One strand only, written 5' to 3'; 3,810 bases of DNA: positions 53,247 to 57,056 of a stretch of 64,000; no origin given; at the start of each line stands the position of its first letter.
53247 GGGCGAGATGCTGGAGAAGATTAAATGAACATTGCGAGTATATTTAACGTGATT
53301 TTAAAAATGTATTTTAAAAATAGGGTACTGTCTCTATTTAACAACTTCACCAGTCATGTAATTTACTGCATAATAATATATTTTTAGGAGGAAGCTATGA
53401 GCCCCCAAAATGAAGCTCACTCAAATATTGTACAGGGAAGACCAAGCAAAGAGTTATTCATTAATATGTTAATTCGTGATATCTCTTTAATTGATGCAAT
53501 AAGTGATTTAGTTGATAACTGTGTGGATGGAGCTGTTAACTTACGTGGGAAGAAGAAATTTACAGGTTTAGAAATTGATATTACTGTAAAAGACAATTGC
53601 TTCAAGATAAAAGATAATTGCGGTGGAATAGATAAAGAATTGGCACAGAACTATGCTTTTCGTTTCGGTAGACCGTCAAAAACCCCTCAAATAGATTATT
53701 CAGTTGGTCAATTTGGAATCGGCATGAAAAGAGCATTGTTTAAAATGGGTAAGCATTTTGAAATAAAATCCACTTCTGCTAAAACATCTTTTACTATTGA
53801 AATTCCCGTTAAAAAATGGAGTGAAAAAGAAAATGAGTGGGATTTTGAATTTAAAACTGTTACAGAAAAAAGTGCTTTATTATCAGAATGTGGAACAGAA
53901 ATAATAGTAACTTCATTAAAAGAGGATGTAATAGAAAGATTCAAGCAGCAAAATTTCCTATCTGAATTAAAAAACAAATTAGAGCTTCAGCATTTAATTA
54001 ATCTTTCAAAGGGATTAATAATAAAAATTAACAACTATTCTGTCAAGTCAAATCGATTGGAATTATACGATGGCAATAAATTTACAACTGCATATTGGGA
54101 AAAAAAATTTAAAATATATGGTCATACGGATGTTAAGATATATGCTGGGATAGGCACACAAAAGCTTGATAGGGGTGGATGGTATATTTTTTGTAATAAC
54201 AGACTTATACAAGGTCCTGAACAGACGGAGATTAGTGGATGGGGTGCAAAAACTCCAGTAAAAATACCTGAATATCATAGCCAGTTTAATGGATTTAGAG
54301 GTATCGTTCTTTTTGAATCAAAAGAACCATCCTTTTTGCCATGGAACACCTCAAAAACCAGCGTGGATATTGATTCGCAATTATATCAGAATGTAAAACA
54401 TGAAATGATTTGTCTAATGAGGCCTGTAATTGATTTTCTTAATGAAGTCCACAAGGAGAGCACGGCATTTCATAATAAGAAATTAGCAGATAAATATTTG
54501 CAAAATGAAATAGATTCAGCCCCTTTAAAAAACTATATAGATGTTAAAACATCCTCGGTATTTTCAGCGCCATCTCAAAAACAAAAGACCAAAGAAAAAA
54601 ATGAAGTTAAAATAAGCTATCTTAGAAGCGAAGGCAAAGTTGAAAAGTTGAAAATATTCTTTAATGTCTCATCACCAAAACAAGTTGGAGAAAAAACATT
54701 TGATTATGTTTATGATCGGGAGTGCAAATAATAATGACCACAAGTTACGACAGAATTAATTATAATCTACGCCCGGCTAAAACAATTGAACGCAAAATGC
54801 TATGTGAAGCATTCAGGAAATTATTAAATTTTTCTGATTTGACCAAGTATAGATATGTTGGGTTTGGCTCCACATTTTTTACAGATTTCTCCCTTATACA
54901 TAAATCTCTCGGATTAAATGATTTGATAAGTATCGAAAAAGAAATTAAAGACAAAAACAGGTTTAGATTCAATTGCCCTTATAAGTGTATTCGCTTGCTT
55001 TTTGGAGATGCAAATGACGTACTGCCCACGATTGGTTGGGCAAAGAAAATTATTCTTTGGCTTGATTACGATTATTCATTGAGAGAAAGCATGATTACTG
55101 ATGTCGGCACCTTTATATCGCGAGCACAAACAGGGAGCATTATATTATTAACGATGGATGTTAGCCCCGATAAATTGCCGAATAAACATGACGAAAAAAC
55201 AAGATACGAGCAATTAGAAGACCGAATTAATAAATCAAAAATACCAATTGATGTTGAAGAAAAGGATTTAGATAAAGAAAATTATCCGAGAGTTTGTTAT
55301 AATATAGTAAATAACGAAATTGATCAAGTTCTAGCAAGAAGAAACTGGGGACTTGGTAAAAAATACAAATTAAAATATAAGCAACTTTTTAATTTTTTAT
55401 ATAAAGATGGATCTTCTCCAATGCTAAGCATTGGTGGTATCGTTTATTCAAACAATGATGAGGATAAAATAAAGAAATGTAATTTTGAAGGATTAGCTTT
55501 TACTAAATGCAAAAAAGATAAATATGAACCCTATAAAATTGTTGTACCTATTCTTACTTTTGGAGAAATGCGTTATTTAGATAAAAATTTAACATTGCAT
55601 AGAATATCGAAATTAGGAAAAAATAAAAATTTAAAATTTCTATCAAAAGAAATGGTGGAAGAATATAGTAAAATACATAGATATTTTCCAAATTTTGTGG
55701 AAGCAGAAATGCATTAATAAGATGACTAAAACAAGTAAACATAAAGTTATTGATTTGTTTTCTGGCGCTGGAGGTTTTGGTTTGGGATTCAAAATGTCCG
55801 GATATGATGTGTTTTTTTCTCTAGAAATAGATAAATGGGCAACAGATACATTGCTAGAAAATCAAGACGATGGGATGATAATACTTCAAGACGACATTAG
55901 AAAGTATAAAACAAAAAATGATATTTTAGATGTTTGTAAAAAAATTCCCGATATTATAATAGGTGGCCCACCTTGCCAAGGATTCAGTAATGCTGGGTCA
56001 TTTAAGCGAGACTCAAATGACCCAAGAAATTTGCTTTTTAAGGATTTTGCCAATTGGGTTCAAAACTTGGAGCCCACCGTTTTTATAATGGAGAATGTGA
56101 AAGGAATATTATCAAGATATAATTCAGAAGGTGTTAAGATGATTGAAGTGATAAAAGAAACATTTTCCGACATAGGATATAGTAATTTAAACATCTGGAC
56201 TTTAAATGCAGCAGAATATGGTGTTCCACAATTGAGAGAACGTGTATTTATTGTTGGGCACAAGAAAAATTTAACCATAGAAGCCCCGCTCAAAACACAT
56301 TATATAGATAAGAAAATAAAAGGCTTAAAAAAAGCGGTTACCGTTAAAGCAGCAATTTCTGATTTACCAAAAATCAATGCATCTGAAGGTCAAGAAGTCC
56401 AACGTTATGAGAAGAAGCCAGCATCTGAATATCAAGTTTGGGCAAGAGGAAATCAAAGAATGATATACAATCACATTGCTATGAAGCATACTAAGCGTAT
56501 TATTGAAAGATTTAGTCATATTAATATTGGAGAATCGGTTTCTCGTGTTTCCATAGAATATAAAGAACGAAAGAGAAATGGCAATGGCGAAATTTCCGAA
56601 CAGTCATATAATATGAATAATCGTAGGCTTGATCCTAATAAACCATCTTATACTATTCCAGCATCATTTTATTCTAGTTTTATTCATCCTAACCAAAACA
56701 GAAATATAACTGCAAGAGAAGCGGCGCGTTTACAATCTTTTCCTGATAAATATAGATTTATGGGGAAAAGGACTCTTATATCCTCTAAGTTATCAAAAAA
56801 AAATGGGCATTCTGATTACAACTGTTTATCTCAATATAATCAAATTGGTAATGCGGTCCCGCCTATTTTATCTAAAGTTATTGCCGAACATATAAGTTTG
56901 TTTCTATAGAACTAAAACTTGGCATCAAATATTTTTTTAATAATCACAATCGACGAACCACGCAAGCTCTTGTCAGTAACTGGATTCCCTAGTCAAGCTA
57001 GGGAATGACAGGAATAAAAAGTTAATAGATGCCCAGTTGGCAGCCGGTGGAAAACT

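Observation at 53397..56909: AT-rich three-gene operon lacking any recognisable nuclease: GHKL ATPase, unknown protein, C5 DNA methyltransferase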

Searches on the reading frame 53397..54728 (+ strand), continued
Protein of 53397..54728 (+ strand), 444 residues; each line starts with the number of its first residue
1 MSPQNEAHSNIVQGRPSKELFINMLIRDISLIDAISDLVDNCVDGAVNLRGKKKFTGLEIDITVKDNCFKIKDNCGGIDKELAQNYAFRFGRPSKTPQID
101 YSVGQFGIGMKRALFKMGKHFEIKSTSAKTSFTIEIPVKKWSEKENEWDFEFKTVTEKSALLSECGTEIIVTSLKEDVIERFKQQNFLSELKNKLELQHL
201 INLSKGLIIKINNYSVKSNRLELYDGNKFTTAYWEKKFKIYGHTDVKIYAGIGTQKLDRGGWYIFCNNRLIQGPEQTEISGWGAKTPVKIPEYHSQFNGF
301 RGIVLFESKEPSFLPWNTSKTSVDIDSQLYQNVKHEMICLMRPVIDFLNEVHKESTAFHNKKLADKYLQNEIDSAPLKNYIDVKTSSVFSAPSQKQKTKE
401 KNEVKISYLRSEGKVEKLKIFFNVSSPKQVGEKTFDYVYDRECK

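Call 45: search_solved_structures(query=A2, max_evalue=0.1, show_alignments=2)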
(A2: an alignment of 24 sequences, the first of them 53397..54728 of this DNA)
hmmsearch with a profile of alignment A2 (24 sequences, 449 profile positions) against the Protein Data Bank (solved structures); distinct sequences matched with E-value up to 0.1: 3.
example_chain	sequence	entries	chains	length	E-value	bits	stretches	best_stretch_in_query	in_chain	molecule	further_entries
7k7t_A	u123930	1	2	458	4.6e-05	25.6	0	33-121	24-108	Isoform 3 of MORC family CW-type zinc finger protein 4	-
9imj_A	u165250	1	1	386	0.09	14.7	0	33-84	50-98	DNA topoisomerase (ATP-hydrolyzing)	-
3sl2_A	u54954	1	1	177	0.09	14.7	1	6-110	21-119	Sensor histidine kinase yycG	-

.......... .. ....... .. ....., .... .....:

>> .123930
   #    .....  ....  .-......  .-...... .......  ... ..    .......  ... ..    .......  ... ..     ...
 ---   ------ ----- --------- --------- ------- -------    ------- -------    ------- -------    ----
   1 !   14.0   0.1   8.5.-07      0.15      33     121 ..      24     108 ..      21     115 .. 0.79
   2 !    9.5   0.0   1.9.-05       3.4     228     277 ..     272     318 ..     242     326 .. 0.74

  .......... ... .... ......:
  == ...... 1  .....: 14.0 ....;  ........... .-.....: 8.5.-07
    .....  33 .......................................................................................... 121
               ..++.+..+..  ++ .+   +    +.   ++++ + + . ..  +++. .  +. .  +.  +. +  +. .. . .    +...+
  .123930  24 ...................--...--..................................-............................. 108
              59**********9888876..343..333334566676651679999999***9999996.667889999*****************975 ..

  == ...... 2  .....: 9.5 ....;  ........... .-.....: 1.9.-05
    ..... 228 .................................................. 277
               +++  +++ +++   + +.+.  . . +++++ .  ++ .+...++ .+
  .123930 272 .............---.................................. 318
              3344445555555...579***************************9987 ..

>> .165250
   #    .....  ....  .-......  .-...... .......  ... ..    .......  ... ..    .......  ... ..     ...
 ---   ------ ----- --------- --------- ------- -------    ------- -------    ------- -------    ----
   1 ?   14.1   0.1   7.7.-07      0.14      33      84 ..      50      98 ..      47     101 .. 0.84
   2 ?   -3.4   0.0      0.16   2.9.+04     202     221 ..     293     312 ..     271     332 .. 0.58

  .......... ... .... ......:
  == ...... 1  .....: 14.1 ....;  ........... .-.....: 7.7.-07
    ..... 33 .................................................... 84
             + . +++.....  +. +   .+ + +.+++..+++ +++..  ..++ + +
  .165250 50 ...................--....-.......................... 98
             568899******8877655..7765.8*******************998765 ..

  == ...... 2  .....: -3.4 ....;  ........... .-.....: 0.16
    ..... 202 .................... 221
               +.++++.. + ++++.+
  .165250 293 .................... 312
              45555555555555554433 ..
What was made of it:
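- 53397..54731 (+): Gene 1: prokaryotic MORC-family ATPase (GHKL + S5 transducer + C-terminal helical extension), 444 aa. The family profile's best PDB match is MORC4 (call 45).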

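Call 74: list_cluster_members(proteins=[window:53397-54728:+, window:54734-55714:+, window:55722-56906:+])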
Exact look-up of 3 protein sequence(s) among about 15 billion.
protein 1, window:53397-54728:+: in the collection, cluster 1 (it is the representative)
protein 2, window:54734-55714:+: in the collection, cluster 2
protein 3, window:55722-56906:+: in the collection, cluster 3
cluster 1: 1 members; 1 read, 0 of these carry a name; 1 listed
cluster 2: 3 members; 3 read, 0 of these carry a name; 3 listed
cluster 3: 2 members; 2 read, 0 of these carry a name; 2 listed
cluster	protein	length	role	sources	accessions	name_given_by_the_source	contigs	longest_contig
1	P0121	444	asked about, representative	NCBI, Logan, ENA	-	-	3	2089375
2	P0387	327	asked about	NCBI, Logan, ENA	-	-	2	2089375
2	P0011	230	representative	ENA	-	-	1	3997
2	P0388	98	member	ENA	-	-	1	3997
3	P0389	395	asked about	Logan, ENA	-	-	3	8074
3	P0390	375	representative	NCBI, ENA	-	-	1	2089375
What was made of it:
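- Tried and rejected: Source organism: not identified, because the collection carries no names for these proteins (call 74).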

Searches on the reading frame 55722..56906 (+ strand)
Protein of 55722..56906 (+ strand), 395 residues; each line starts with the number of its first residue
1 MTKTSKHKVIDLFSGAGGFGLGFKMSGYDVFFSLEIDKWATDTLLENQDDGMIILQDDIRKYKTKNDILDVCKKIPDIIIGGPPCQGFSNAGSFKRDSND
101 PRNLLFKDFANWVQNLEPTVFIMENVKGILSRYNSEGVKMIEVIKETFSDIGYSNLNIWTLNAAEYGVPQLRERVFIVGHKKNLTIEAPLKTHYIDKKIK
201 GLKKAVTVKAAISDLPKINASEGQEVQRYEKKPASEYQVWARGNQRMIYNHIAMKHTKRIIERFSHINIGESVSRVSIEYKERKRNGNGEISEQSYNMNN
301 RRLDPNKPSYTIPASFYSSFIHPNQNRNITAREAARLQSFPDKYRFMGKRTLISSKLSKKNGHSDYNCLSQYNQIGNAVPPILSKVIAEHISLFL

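Call 3: search_protein_families(library=pfam, proteins=[window:55722-56906:+], max_evalue=0.1)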
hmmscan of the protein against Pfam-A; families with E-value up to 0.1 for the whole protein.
window:55722-56906:+ (395 aa): 3 families
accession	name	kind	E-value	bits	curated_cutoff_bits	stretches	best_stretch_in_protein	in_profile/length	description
PF00145.23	DNA_methylase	-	1e-68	232.6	22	1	8-391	2-322/324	C-5 cytosine-specific DNA methylase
PF09445.16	Methyltransf_15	-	0.045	13.8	22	0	8-47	3-41/165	RNA cap guanine-N2 methyltransferase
PF03602.21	Cons_hypoth95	-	0.047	13.8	24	1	5-84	41-122/182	Conserved hypothetical protein 95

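Call 4: search_protein_families(library=ncbifam, proteins=[window:55722-56906:+], max_evalue=0.1)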
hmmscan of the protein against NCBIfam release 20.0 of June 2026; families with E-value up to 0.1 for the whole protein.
window:55722-56906:+ (395 aa): 2 families
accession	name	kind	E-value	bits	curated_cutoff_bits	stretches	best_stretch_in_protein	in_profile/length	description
TIGR00675.1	dcm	superfamily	4.2e-57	194.3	100.65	1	9-391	1-329/329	DNA (cytosine-5-)-methyltransferase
NF007772.0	PRK10458.1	subfamily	4e-15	55.3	710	1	6-195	88-301/472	DNA cytosine methylase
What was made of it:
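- On DNA cytosine-5 methyltransferase (Dcm), gene 3: PF00145 232.6 bits; TIGR00675 194.3 bits (calls 3, 4).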

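Call 5: search_protein_families(library=padloc, proteins=[window:55722-56906:+], max_evalue=0.1)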
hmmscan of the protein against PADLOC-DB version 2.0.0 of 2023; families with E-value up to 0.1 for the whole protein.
window:55722-56906:+ (395 aa): 63 families (the best 25 are shown)
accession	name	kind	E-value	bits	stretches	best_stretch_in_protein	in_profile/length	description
PDLC03234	MTase_II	-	1.4e-124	414.2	1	5-392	3-363/375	Type II methyltransferase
PDLC03378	MTase_II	-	3.1e-87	291.1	1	6-392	2-327/344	Type II methyltransferase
PDLC03326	MTase_II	-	5.4e-84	280.7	1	5-392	3-373/412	Type II methyltransferase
PDLC00033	DruM2|DruM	-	2e-68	229.3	2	7-353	22-340/368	DNA cytosine methylase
PDLC03237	MTase_II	-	4.1e-66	221.6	2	7-222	794-1016/1036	Type II methyltransferase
PDLC02656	DrmMII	-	1.1e-64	217.1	2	5-217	3-234/491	DrmMII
PDLC02649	DrmMII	-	1.3e-64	216.7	2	74-392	114-415/422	DrmMII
PDLC03272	MTase_II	-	3.2e-63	212.3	1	3-392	71-387/407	Type II methyltransferase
PDLC02648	DrmMII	-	1.4e-60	203.4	1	2-391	17-447/468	DrmMII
PDLC03225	MTase_II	-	2.2e-59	199.7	2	139-391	360-594/615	Type II methyltransferase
PDLC03232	MTase_II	-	4.9e-58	195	2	77-391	134-456/465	Type II methyltransferase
PDLC00026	DruM2|DruM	-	2e-57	193.3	2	5-354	3-295/336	DNA cytosine methylase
PDLC03279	MTase_II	-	1.6e-52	176.6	1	7-357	3-333/587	Type II methyltransferase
PDLC00031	DruM2|DruM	-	7e-52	174.7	2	7-222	12-216/361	DNA cytosine methylase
PDLC02650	DrmMII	-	1.4e-50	170.5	2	3-131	5-138/435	DrmMII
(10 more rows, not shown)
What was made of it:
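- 55722..56909 (+): Gene 3: DNA cytosine-5 methyltransferase (Dcm), 395 aa, with all ten motifs. PF00145 232.6 bits, TIGR00675 194 bits, PADLOC MTase_II 414 bits (calls 3-5)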

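Call 7: search_protein_families(library=phrogs, proteins=[window:55722-56906:+], max_evalue=0.01)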
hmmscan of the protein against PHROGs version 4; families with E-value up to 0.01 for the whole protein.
window:55722-56906:+ (395 aa): 8 families
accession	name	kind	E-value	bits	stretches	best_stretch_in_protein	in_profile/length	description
phrog_116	-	other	1.3e-74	253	1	2-391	203-489/779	DNA methyltransferase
phrog_363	-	other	2.6e-40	139.6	1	2-272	49-245/327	DNA methyltransferase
phrog_36001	-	unknown function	6.1e-16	58.8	2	104-235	489-614/715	-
phrog_23910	-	unknown function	1.5e-14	54.8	1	295-392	7-95/99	-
phrog_5999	-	other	2.5e-10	41.4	1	7-98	3-92/109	DNA methyltransferase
phrog_757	-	other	4.5e-08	33.5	1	3-134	11-136/247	DNA methyltransferase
phrog_13621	-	unknown function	0.00086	20.2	1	323-390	51-107/121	-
phrog_2882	-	other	0.0037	17.6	1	58-96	51-91/262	DNA methyltransferase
